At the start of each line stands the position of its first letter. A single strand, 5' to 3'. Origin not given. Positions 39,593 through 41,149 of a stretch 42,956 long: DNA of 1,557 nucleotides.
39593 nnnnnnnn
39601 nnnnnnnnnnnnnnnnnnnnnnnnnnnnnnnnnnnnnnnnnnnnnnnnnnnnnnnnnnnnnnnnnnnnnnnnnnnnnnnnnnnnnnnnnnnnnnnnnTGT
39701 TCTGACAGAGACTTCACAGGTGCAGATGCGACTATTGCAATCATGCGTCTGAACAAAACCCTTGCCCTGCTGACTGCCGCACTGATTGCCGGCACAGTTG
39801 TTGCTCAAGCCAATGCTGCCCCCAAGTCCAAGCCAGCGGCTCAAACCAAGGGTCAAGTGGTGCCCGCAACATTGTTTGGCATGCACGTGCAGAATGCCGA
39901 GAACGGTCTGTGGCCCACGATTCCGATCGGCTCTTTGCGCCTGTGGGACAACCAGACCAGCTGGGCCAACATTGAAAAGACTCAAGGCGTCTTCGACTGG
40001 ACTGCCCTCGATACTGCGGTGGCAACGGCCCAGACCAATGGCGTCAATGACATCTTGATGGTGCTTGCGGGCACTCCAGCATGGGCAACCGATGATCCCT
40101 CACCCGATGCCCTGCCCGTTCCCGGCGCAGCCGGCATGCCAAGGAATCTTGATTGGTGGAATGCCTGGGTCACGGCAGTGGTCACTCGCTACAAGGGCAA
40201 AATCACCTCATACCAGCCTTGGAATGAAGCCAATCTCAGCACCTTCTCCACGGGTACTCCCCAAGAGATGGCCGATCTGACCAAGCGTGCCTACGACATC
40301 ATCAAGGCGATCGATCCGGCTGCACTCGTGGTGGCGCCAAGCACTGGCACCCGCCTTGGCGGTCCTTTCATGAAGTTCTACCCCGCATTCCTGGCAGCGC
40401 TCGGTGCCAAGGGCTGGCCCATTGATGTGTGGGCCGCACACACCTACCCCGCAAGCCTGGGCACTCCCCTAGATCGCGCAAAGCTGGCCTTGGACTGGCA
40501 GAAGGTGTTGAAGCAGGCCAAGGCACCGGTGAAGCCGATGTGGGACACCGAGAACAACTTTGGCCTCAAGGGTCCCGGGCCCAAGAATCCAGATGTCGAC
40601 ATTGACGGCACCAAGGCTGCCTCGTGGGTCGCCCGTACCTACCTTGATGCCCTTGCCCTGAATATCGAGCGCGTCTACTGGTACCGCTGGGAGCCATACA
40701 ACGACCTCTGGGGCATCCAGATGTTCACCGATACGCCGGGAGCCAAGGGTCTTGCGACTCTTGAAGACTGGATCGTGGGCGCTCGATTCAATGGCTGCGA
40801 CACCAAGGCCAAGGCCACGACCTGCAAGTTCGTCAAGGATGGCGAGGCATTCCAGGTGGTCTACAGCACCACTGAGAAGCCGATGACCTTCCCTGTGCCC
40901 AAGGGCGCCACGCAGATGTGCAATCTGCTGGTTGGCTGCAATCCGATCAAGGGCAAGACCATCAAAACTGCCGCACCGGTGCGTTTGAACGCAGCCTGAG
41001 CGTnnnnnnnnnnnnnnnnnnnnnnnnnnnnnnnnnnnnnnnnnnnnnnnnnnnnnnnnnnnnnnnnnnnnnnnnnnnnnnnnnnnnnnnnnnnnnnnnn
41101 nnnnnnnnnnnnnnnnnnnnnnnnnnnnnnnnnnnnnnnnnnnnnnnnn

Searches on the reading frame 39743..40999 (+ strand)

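Call 6: search_protein_families(library=pfam, proteins=[window:39743-40999:+], max_evalue=0.01)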
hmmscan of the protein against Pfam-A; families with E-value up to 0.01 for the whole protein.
window:39743-40999:+ (418 aa): 3 families
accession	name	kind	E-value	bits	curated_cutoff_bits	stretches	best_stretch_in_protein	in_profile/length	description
PF02449.21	Glyco_hydro_42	-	2.4e-05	24.3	21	1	71-126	31-86/376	Beta-galactosidase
PF00331.26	Glyco_hydro_10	-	0.00024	20.9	22.1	1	69-163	42-129/311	Glycosyl hydrolase family 10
PF11790.14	Glyco_hydro_cc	-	0.00025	21.1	21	1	141-302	53-197/237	Glycosyl hydrolase catalytic core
